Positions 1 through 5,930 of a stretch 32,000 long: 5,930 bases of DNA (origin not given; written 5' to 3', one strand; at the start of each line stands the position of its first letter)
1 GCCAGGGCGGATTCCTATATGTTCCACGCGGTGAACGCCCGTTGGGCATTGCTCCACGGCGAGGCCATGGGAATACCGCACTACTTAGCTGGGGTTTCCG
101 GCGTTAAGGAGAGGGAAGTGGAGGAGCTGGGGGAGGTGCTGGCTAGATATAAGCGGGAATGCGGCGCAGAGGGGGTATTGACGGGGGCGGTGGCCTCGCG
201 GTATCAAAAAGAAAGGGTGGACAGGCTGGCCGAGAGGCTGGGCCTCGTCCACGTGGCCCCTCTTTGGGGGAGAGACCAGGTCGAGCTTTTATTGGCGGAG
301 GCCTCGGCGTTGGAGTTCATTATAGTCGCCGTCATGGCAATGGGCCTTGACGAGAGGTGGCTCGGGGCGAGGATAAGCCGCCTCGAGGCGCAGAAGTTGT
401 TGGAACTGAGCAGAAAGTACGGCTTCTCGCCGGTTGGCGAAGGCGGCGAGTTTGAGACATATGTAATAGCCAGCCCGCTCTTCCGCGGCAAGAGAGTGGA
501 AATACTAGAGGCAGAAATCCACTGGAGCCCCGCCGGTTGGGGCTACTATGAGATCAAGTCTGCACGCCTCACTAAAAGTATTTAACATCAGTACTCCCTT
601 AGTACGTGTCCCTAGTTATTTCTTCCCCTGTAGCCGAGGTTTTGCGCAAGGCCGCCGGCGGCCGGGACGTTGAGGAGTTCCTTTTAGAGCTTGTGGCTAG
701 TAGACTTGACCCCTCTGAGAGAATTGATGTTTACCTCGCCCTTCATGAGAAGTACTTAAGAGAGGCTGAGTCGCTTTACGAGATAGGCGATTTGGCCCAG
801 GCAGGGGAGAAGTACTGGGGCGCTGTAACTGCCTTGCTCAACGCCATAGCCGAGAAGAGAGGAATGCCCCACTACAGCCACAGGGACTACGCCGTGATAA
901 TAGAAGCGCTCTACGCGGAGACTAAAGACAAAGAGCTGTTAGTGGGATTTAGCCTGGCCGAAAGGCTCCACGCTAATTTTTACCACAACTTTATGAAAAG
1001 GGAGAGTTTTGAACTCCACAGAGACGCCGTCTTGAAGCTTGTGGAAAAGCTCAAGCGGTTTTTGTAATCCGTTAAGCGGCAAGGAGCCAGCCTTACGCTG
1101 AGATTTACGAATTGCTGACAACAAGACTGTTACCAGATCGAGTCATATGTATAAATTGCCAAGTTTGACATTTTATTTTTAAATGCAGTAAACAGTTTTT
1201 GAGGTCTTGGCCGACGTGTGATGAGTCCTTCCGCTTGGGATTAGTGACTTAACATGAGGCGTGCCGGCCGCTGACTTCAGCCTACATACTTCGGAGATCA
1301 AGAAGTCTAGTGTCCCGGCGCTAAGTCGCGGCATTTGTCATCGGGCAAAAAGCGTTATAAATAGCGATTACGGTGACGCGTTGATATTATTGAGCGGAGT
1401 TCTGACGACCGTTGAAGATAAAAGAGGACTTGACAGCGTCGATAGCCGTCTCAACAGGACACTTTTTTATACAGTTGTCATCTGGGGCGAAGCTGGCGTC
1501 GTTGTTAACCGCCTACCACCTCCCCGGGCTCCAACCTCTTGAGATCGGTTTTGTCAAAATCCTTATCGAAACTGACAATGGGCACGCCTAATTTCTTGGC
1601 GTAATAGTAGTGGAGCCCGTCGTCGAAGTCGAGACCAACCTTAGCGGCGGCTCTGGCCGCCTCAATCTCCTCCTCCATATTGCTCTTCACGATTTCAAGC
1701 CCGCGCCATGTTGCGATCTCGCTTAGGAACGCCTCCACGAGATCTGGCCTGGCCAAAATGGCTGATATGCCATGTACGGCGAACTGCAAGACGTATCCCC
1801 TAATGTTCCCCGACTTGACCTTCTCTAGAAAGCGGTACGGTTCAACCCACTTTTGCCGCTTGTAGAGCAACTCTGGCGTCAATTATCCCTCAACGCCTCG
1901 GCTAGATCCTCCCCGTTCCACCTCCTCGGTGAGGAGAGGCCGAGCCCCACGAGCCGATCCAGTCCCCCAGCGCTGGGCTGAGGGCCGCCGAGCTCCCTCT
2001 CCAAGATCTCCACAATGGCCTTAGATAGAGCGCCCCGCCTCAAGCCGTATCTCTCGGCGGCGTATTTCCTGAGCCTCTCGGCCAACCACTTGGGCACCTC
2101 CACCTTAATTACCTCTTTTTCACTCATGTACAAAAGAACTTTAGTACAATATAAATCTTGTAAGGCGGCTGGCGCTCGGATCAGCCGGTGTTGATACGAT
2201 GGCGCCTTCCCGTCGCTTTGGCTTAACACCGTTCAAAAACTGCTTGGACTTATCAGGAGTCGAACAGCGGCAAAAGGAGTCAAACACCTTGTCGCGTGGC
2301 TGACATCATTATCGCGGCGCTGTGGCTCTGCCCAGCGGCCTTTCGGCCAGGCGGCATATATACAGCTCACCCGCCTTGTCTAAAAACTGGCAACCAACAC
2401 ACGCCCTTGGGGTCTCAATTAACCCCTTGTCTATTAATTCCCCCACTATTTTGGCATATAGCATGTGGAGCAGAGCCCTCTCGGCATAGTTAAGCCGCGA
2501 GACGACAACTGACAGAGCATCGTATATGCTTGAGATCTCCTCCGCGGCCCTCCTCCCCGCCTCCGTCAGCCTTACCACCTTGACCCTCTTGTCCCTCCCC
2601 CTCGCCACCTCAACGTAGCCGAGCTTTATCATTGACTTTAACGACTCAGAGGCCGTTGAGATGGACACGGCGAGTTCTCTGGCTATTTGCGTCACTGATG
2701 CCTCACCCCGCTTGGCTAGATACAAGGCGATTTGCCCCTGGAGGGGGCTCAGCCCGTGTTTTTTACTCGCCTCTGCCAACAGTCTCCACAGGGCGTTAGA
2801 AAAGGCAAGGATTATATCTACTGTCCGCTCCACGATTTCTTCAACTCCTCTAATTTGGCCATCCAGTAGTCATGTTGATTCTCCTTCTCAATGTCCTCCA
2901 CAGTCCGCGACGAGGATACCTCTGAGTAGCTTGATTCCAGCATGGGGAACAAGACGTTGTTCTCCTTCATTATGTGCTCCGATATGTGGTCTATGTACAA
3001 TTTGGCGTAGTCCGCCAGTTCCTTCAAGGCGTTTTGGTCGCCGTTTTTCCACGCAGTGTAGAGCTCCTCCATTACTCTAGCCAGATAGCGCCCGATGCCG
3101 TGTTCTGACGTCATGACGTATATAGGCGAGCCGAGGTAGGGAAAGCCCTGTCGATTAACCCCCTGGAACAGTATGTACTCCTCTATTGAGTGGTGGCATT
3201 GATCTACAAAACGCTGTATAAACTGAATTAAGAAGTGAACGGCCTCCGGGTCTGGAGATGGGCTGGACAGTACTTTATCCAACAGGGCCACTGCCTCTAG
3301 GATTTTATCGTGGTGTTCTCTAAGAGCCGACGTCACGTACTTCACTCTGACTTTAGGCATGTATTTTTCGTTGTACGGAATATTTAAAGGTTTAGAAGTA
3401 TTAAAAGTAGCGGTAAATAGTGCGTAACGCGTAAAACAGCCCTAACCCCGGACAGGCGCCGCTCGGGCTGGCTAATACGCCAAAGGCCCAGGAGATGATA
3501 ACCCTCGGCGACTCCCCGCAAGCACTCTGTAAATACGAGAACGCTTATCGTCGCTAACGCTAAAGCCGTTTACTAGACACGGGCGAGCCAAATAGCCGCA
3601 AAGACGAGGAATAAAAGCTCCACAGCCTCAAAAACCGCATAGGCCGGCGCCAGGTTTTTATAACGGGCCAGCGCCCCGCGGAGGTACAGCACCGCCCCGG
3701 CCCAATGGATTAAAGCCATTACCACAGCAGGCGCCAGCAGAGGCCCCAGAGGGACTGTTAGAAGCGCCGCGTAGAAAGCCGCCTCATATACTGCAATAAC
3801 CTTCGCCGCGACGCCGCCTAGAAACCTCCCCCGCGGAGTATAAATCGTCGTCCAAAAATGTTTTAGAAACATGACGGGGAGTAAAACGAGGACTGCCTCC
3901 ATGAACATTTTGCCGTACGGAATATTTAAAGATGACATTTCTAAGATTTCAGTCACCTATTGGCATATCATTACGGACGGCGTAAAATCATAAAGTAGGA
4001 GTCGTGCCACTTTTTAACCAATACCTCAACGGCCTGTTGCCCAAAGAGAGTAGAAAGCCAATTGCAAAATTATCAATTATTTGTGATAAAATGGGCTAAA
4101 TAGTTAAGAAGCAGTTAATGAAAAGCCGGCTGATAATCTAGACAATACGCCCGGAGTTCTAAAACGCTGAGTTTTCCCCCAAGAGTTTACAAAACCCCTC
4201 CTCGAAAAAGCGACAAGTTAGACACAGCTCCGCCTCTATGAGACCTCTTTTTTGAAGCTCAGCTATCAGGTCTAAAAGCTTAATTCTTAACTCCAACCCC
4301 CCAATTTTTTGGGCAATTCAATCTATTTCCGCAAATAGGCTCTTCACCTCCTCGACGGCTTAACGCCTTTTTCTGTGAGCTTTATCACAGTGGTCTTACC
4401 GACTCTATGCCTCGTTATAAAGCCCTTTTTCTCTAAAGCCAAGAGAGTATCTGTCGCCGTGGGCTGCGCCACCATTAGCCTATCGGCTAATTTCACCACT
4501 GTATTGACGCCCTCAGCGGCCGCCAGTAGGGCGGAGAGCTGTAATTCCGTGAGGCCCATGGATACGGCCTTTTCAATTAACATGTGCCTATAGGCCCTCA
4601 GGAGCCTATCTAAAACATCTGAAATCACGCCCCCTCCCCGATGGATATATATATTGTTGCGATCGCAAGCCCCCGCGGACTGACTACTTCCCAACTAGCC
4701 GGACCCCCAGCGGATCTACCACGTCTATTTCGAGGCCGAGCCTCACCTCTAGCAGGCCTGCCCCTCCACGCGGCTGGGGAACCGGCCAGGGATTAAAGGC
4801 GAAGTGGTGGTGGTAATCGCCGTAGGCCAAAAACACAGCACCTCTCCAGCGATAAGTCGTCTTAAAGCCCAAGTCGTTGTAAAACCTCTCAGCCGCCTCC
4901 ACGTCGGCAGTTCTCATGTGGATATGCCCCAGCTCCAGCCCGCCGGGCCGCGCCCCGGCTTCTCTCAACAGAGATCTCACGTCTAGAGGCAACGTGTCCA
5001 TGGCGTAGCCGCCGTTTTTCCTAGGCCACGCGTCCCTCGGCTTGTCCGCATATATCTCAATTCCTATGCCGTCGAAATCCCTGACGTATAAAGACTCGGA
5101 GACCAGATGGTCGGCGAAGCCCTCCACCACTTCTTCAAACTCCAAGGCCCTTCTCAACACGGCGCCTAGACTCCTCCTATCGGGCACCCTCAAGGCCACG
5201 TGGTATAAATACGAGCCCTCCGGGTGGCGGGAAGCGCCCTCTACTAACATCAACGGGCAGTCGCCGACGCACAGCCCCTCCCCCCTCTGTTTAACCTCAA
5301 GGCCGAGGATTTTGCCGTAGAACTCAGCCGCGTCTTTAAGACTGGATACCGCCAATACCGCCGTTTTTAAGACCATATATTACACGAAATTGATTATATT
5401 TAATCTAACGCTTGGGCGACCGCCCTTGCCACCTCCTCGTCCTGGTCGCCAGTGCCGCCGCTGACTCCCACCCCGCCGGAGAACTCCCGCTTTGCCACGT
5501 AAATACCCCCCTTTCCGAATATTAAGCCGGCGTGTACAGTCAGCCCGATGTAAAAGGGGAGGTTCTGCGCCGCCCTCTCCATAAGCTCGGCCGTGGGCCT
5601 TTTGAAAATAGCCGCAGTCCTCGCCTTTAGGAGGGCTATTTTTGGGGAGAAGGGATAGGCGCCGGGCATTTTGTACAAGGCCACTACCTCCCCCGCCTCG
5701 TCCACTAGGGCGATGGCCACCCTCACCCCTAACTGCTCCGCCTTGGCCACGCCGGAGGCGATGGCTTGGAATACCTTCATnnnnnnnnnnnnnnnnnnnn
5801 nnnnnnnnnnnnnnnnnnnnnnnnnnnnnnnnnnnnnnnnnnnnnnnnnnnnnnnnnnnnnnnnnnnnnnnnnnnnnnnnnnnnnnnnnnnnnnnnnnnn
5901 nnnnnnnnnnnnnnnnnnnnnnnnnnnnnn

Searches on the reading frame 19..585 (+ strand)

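Call 11: search_protein_families(library=pfam, proteins=[window:19-585:+], max_evalue=0.01)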
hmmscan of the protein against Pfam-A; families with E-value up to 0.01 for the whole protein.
window:19-585:+ (188 aa): 1 family
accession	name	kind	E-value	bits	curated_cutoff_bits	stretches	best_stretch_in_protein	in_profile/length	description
PF01902.24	Diphthami_syn_2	-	3.6e-45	154.6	23.2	1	1-183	41-218/219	Diphthamide synthase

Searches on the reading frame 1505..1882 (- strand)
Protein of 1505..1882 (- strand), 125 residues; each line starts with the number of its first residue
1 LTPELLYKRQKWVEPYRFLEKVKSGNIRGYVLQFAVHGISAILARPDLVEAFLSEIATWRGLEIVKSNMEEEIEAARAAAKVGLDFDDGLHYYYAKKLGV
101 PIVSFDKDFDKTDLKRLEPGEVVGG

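Call 11: search_protein_families(library=pfam, proteins=[window:1505-1882:-], max_evalue=0.01)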
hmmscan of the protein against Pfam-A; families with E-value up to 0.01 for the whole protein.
window:1505-1882:- (125 aa): 1 family
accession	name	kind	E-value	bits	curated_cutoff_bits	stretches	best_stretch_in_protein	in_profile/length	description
PF01850.27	PIN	-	3.2e-08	34.6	23.6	1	29-113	31-118/120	PIN domain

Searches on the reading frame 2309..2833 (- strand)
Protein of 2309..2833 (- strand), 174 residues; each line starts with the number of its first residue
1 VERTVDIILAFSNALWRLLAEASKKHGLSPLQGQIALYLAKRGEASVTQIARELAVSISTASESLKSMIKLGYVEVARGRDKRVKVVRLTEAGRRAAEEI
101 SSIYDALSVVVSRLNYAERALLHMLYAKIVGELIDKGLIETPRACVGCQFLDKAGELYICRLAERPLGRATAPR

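Call 11: search_protein_families(library=pfam, proteins=[window:2309-2833:-], max_evalue=0.01)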
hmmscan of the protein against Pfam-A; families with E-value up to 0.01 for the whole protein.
window:2309-2833:- (174 aa): 19 families
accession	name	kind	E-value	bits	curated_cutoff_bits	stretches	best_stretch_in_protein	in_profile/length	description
PF12802.13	MarR_2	-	9.3e-12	45.4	27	1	26-83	1-60/61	MarR family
PF01978.25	TrmB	-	2.5e-10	40.5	25.6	1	24-88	2-66/68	Sugar-specific transcriptional regulator TrmB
PF01022.26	HTH_5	-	6.7e-08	32.7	22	1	34-75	6-46/47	Bacterial regulatory protein, arsR family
PF13463.12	HTH_27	-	1.9e-07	31.7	22.2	1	41-93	15-68/68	Winged helix DNA-binding domain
PF09339.16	HTH_IclR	-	4.3e-07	30.1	22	1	38-75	11-49/52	IclR helix-turn-helix domain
PF01325.25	Fe_dep_repress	-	6.3e-07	29.9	26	1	42-78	20-56/60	Iron dependent repressor, N-terminal DNA binding domain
PF13601.12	HTH_34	-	1.6e-06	28.6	27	1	37-101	7-73/80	Winged helix DNA-binding domain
PF13412.12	HTH_24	-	2e-06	27.7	21.9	1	38-75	11-48/48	Winged helix-turn-helix DNA-binding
PF01047.28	MarR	-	1.2e-05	25.5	24.6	1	38-84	11-58/59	MarR family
PF12840.13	HTH_20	-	0.00015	22.1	27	1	30-72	4-46/51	Helix-turn-helix domain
PF13730.12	HTH_36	-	0.00097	19.3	25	1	35-74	14-55/55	Helix-turn-helix domain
PF13518.12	HTH_28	-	0.00098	19.6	25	0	34-63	4-31/52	Helix-turn-helix domain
PF13545.12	HTH_Crp_2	-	0.0021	18.5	27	0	46-86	24-61/70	Crp-like helix-turn-helix domain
PF22166.2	ArnR1-like_WHD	-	0.003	18.2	26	1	41-105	23-88/90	ArnR1-like, winged-helix domain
PF22381.2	Staph_reg_Sar_Rot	-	0.0032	18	27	0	21-100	5-85/85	Transcriptional regulator SarA/Rot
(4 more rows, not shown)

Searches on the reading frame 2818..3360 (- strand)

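Call 11: search_protein_families(library=pfam, proteins=[window:2818-3360:-], max_evalue=0.01)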
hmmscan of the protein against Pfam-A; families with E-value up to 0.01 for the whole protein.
window:2818-3360:- (180 aa): 1 family
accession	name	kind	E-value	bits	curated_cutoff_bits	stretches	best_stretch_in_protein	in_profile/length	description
PF01814.28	Hemerythrin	-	3.6e-27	95.8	25.3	2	10-141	3-127/127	Hemerythrin HHE cation binding domain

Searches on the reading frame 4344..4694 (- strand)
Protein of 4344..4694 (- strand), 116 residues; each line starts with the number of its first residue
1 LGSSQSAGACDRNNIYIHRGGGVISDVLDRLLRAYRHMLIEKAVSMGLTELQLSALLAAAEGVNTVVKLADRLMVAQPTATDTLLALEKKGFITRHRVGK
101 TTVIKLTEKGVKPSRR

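Call 11: search_protein_families(library=pfam, proteins=[window:4344-4694:-], max_evalue=0.01)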
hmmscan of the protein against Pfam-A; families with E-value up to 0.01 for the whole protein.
window:4344-4694:- (116 aa): 6 families
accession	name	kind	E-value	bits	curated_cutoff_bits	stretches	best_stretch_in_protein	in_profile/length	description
PF01047.28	MarR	-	1.2e-07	32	24.6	1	65-97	19-51/59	MarR family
PF01978.25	TrmB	-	8.9e-05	22.7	25.6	1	46-102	4-60/68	Sugar-specific transcriptional regulator TrmB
PF22665.2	DUF6293_C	-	9.3e-05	23.3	27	1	84-111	68-95/101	DUF6293 C-terminal winged helix domain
PF12802.13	MarR_2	-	0.00012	22.6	27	1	48-98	3-55/61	MarR family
PF01325.25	Fe_dep_repress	-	0.0025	18.4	26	1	61-94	20-53/60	Iron dependent repressor, N-terminal DNA binding domain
PF09339.16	HTH_IclR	-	0.0067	16.6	22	0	55-95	11-50/52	IclR helix-turn-helix domain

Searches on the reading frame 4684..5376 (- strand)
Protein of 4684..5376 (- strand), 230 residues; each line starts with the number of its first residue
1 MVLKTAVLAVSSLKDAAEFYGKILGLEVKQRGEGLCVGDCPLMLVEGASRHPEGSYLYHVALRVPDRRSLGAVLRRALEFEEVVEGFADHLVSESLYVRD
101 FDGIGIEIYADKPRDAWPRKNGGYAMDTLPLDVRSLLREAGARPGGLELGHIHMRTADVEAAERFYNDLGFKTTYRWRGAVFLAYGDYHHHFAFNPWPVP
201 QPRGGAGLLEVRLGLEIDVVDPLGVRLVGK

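Call 11: search_protein_families(library=pfam, proteins=[window:4684-5376:-], max_evalue=0.01)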
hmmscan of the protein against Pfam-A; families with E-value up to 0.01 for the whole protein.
window:4684-5376:- (230 aa): 4 families
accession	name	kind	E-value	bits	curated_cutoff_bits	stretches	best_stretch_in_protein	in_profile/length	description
PF00903.31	Glyoxalase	-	3.6e-15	56.9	20.6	2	6-108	5-121/121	Glyoxalase/Bleomycin resistance protein/Dioxygenase superfamily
PF22677.2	Ble-like_N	-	1.3e-05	25.2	24.5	1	156-172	9-26/41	Bleomycin resistance protein-like N-terminal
PF13669.12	Glyoxalase_4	-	1.6e-05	25.6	27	0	151-179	2-31/109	Glyoxalase/Bleomycin resistance protein/Dioxygenase superfamily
PF18029.7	Glyoxalase_6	-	0.0066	17.5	23.6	0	7-74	3-73/106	Glyoxalase-like domain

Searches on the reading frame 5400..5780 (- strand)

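Call 11: search_protein_families(library=pfam, proteins=[window:5400-5780:-], max_evalue=0.01)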
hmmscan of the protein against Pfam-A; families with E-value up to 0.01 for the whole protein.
window:5400-5780:- (126 aa): 1 family
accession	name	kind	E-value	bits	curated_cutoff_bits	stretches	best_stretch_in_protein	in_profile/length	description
PF03928.20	HbpS-like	-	1.2e-28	100.2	25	1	4-122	7-127/128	Haem degrading protein HbpS-like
